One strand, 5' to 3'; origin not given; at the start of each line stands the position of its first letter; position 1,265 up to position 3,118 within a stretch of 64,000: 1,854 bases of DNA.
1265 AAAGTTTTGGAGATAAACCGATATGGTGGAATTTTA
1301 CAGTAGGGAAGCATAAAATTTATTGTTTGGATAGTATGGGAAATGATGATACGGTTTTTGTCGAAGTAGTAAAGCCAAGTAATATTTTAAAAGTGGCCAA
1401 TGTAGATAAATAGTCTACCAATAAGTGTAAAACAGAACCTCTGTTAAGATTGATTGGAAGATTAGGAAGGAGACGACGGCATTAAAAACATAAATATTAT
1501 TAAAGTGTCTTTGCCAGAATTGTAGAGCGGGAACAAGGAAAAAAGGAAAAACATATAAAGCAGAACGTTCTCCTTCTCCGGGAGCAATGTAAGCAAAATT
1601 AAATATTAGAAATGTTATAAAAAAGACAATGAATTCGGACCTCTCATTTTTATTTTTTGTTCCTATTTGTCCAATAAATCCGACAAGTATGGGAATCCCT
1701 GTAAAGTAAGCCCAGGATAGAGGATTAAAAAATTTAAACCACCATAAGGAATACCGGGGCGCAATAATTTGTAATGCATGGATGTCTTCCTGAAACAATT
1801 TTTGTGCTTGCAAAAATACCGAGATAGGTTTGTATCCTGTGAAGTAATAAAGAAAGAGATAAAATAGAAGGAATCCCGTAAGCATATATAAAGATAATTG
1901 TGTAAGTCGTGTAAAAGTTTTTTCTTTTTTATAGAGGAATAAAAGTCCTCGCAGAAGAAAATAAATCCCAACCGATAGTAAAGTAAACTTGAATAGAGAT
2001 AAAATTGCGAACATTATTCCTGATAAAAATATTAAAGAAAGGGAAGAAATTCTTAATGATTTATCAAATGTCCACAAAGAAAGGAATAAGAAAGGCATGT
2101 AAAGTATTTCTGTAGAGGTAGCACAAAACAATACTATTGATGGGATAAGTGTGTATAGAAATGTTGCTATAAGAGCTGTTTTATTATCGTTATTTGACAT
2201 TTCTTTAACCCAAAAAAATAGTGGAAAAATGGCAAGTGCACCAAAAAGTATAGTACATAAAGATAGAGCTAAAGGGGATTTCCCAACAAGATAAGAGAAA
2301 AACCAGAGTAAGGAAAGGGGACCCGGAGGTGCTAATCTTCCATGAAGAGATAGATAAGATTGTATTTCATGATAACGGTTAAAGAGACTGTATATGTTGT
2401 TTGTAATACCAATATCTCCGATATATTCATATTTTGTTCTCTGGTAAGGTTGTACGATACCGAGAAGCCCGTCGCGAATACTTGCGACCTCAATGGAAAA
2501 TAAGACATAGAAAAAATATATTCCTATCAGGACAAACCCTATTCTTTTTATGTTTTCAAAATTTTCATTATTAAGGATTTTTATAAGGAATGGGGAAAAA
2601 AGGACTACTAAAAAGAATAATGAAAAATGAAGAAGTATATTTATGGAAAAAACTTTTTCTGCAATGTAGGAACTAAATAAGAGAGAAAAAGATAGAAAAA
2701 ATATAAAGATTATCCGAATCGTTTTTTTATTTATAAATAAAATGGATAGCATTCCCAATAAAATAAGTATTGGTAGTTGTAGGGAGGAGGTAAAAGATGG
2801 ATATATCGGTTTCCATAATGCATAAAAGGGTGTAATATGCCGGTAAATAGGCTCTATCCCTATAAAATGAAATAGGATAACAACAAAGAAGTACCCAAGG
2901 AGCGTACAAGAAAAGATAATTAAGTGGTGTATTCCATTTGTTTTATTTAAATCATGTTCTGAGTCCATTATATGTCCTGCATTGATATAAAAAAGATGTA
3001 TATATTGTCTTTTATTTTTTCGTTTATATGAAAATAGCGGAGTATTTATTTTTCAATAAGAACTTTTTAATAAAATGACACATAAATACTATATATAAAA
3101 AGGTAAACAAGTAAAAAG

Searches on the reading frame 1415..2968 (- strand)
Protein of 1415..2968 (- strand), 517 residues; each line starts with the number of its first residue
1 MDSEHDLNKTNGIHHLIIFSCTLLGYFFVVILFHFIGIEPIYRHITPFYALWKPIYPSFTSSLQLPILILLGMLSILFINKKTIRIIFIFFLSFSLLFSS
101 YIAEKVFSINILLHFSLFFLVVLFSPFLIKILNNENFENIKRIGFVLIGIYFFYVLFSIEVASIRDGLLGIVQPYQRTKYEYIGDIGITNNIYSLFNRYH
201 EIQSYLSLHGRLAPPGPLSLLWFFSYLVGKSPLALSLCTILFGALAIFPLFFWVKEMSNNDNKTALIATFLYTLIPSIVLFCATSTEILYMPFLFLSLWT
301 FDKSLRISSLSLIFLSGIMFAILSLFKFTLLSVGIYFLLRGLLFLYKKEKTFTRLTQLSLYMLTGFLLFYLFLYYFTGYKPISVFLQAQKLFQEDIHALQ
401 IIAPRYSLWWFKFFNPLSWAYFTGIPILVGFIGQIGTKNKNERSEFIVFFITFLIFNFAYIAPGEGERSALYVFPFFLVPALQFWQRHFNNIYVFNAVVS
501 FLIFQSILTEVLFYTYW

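Call 28: find_encoding_contigs(protein=window:1415-2968:-, flank=10000, max_places=10)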
Protein window:1415-2968:- (517 aa): 5 contigs read that carry it; 3 places shown.
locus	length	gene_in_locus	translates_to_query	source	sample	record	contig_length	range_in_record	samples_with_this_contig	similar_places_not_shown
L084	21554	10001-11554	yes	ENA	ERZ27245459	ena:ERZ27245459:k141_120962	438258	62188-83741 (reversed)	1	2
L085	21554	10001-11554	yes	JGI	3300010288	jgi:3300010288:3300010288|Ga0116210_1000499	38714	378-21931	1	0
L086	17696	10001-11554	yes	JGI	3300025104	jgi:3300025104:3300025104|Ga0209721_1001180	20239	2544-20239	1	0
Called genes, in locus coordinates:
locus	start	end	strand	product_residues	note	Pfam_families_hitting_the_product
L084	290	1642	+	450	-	PF16656:Pur_ac_phosph_N, PF00149:Metallophos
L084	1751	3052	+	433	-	PF00155:Aminotran_1_2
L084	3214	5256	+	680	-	PF00989:PAS (faint), PF13188:PAS_8 (faint), PF13426:PAS_9, PF08448:PAS_4, PF00512:HisKA (weak)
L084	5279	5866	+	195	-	PF02518:HATPase_c, PF00072:Response_reg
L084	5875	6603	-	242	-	PF04256:DUF434, PF18481:DUF5616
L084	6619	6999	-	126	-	-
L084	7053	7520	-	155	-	PF01668:SmpB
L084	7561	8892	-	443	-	PF04052:TolB_N, PF26549:Tricorn_N, PF26550:Tricorn_2nd, PF26549:Tricorn_N, PF07676:PD40, PF26550:Tricorn_2nd, PF26549:Tricorn_N, PF07676:PD40, +1 more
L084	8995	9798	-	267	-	PF13103:TonB_2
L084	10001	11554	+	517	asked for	PF13231:PMT_2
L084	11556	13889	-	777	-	PF00912:Transgly, PF00905:Transpeptidase, PF06832:BiPBP_C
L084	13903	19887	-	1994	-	PF11974:bMG3, PF01835:MG2, PF17972:bMG5, PF07703:A2M_BRD, PF00207:A2M, PF17973:bMG10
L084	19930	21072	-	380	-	PF01926:MMR_HSR1, PF02421:FeoB_N, PF06071:YchF-GTPase_C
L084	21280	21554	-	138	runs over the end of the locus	PF01894:YjbQ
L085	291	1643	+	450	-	PF16656:Pur_ac_phosph_N, PF00149:Metallophos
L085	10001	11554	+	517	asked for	PF13231:PMT_2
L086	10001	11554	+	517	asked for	PF13231:PMT_2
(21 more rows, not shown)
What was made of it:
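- Tried and rejected: Those SNPs are synonymous, so the look-up returned the same three contigs (call 28).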
